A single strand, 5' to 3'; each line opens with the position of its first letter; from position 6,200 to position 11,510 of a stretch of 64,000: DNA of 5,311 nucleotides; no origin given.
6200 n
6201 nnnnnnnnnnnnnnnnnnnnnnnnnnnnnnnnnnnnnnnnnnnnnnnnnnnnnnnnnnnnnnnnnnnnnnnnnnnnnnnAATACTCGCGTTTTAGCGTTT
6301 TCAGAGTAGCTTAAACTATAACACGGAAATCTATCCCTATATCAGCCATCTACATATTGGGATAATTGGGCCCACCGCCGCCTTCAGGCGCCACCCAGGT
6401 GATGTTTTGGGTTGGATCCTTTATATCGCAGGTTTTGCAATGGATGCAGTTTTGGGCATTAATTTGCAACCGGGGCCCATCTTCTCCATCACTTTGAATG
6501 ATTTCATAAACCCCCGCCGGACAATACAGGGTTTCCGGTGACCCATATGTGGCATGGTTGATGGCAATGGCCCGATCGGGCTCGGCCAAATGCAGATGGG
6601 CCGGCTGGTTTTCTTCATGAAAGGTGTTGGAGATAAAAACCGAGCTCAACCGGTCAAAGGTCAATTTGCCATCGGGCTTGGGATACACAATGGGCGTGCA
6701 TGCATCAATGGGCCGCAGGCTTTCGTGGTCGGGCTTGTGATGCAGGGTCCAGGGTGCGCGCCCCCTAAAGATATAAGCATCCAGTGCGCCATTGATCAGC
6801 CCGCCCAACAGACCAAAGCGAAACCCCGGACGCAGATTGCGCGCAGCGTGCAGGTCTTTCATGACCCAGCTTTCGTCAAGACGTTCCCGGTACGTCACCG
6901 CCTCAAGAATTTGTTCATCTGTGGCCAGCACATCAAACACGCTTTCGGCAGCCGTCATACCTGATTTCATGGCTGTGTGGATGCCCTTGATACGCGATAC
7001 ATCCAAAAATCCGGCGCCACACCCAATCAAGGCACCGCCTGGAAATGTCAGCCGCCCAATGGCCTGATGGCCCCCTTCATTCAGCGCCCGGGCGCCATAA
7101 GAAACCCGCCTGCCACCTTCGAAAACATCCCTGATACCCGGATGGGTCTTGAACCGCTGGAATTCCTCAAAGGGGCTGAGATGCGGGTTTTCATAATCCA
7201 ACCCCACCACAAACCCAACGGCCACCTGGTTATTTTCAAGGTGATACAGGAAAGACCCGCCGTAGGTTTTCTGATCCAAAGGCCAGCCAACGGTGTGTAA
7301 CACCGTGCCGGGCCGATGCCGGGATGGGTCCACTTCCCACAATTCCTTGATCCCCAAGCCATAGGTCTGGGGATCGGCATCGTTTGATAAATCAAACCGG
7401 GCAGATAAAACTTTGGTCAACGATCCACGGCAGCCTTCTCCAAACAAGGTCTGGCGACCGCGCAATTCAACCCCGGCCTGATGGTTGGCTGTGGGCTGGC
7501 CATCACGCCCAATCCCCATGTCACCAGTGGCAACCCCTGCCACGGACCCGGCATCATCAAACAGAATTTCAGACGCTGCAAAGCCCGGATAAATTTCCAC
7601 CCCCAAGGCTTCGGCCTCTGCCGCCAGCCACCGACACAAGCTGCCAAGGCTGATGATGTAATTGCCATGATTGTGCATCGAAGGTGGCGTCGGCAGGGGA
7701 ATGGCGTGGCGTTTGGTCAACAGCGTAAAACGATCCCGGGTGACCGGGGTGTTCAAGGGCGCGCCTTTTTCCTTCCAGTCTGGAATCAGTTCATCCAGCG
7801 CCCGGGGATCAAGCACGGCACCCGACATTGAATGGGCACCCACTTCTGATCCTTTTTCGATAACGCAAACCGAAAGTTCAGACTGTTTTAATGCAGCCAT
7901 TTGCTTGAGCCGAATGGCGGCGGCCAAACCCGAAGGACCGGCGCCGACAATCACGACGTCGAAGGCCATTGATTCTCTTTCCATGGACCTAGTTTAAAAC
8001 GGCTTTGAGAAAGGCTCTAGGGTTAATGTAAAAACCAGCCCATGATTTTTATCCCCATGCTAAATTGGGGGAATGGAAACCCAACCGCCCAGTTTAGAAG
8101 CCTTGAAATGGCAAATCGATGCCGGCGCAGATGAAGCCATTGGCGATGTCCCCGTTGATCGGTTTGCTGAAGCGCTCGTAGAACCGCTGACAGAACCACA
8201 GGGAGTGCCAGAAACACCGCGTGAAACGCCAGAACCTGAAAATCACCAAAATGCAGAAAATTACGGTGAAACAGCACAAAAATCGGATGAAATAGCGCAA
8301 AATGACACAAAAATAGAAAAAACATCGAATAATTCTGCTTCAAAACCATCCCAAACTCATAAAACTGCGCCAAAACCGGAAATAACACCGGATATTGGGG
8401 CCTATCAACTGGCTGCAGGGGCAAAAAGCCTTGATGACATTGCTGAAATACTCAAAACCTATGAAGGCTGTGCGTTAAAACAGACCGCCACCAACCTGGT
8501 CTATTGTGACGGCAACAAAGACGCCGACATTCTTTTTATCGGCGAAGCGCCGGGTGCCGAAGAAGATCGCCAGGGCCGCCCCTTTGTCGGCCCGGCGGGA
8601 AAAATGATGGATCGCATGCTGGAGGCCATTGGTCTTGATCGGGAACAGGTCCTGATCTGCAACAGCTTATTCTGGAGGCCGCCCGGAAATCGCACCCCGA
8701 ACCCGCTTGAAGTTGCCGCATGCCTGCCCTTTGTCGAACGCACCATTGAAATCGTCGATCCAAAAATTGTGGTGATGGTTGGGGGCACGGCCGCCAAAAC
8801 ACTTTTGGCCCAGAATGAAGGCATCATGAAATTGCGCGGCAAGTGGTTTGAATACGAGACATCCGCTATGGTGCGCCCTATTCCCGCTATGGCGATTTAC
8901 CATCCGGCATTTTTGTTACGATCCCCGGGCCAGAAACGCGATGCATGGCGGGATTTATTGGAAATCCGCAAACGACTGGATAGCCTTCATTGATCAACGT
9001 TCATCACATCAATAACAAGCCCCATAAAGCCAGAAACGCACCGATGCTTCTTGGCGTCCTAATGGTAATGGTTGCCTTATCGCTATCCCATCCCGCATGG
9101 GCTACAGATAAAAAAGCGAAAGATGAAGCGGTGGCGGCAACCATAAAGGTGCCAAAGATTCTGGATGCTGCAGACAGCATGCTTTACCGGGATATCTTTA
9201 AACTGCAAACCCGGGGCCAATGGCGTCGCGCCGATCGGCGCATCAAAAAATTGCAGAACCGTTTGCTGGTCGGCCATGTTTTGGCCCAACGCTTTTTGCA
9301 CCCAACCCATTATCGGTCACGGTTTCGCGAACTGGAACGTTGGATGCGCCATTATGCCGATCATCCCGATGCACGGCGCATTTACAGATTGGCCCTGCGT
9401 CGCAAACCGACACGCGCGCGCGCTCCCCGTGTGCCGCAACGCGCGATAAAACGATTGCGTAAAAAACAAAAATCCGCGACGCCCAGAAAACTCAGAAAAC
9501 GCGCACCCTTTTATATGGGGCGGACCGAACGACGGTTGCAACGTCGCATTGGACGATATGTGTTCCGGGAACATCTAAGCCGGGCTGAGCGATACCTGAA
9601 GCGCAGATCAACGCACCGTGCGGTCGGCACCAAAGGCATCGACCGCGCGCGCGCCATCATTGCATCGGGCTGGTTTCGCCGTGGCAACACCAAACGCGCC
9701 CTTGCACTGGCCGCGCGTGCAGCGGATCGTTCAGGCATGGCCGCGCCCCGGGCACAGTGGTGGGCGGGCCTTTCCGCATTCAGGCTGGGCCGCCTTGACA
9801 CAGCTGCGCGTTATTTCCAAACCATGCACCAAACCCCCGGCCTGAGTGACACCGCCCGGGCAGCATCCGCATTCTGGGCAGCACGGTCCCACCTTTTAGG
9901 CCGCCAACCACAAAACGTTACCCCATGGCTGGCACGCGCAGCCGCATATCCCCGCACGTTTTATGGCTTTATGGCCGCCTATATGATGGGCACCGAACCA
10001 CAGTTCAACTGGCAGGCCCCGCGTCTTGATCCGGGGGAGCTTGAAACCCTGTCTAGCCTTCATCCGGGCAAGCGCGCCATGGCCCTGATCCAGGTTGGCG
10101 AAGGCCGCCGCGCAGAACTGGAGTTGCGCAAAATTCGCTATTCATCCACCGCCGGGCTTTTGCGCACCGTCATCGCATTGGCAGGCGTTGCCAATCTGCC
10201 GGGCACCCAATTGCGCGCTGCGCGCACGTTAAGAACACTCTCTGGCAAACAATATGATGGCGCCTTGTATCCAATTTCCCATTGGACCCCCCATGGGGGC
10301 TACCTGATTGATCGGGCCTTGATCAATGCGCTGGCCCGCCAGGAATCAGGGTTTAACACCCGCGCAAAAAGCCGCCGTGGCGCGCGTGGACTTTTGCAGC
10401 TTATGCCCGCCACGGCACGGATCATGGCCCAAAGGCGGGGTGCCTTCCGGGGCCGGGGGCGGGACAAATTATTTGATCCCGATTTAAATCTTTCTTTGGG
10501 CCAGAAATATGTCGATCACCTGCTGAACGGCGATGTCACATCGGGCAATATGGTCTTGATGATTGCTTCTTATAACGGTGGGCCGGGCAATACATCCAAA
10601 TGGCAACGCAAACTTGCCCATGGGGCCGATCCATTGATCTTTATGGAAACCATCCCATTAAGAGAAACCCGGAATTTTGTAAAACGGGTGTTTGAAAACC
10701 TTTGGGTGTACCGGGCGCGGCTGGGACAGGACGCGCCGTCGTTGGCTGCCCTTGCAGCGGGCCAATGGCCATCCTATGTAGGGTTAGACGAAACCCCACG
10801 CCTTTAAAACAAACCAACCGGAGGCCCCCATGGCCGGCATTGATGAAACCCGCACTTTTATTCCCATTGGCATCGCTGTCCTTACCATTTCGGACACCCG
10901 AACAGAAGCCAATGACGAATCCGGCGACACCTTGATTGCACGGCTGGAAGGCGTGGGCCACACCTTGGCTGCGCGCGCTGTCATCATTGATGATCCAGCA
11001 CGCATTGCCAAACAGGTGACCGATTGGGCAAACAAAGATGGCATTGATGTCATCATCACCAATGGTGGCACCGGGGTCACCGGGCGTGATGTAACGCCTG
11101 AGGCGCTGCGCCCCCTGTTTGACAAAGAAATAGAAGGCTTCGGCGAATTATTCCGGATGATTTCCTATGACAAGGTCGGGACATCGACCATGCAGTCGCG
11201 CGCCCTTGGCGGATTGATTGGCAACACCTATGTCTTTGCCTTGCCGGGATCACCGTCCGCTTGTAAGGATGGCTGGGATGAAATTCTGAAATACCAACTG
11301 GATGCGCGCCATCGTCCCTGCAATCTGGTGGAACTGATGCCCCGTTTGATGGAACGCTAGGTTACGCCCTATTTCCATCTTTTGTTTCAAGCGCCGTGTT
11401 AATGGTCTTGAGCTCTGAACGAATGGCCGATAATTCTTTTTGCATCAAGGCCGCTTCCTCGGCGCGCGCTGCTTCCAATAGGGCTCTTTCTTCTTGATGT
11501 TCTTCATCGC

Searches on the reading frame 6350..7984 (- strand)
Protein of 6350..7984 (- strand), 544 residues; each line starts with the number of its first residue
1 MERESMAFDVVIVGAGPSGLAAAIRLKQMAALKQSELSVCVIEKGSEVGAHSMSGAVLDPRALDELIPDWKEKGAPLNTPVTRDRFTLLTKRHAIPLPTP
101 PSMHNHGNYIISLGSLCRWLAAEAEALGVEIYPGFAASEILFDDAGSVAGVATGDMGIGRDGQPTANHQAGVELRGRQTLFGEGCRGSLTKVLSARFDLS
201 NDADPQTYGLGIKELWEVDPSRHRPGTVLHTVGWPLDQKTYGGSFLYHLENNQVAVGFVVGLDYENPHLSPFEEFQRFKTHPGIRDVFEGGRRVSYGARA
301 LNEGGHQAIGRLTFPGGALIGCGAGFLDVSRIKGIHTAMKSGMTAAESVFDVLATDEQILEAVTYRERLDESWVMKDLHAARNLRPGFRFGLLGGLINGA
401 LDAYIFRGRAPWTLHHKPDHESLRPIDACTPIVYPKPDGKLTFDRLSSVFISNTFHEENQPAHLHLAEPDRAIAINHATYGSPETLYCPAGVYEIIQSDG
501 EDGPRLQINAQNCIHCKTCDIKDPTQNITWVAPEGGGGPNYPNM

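Call 92: search_protein_families(library=ncbifam, proteins=[window:6350-7984:-], max_evalue=0.00001)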
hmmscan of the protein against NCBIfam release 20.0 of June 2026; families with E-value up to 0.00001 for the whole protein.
window:6350-7984:- (544 aa): 3 families
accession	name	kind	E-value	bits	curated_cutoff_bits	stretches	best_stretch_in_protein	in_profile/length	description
NF007450.0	PRK10015.1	subfamily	6.7e-31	107.4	466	1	7-384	5-367/429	FAD-dependent oxidoreductase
NF007542.0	PRK10157.1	subfamily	8.2e-22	77.5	610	1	7-382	5-364/428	FAD-dependent oxidoreductase FixC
TIGR02032.1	GG-red-SF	subfamily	1.6e-08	34.6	158.8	1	8-150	1-127/297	geranylgeranyl reductase family protein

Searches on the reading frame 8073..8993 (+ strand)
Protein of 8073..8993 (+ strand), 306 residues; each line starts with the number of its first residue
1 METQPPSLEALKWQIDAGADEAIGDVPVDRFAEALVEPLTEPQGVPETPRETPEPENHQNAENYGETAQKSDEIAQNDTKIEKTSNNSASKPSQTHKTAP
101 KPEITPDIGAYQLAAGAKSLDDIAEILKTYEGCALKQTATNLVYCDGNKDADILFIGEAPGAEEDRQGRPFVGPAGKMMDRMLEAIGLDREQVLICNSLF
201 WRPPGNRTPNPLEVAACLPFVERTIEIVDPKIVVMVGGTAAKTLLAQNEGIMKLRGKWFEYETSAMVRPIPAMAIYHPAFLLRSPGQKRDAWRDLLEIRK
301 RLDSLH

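Call 78: search_protein_families(library=ncbifam, proteins=[window:8073-8993:+], max_evalue=1e-10)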
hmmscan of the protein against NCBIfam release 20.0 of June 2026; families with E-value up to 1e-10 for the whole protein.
window:8073-8993:+ (306 aa): 3 families
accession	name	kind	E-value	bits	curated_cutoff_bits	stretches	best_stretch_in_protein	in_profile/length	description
TIGR00758.1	UDG_fam4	subfamily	8.3e-63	211.2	125.3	1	131-301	2-170/173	uracil-DNA glycosylase, family 4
NF040953.1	Arch_udg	equivalog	1.7e-48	164.6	250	1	121-298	2-182/184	type-4 uracil-DNA glycosylase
TIGR03914.1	UDG_fam_dom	hypoth_equivalog_domain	6.2e-41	140.5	189.95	1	74-289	6-216/231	UdgX family uracil-DNA binding protein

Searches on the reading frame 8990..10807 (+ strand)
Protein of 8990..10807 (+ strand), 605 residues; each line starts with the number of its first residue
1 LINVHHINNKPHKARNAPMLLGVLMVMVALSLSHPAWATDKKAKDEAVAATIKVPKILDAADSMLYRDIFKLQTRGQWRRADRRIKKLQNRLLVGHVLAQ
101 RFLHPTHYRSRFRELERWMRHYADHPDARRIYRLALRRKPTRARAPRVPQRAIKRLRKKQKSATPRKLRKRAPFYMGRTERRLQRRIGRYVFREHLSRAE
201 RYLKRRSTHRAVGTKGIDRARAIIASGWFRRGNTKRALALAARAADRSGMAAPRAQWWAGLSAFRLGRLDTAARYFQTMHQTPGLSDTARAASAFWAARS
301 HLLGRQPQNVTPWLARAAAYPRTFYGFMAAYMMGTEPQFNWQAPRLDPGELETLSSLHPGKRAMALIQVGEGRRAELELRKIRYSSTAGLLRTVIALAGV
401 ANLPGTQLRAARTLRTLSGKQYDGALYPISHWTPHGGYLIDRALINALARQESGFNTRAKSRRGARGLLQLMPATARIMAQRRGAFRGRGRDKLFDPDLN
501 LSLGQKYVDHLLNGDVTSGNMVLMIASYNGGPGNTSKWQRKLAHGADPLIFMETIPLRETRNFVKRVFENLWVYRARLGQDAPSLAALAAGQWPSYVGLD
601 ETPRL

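Call 78: search_protein_families(library=ncbifam, proteins=[window:8990-10807:+], max_evalue=1e-10)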
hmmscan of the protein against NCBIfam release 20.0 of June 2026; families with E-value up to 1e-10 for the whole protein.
window:8990-10807:+ (605 aa): 2 families
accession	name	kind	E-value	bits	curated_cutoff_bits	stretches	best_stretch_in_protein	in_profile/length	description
NF047373.1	BB0259_flg_lyt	exception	1.3e-32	113.5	234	1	438-575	559-689/705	flagellar assembly lytic transglycosylase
NF008631.0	PRK11619.1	equivalog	7.3e-27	94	536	1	440-583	492-633/644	murein transglycosylase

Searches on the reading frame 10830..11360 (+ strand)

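Call 78: search_protein_families(library=ncbifam, proteins=[window:10830-11360:+], max_evalue=1e-10)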
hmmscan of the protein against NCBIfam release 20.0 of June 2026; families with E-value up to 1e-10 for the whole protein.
window:10830-11360:+ (176 aa): 4 families
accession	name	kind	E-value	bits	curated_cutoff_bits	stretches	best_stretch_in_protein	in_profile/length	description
TIGR02667.1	moaB_proteo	equivalog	1.8e-74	248.8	222.4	1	9-171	1-163/163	molybdenum cofactor biosynthesis protein B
TIGR00177.1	molyb_syn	domain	4.1e-35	120.9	85.35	1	15-153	4-146/148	molybdenum cofactor synthesis domain-containing protein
NF002947.1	PRK03604.1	equivalog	3.2e-31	108.7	285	1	15-151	148-284/301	bifunctional molybdenum cofactor biosynthesis protein MoaC/MoaB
NF006932.0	PRK09417.1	equivalog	2.1e-23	82.8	158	1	14-150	5-144/193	molybdopterin adenylyltransferase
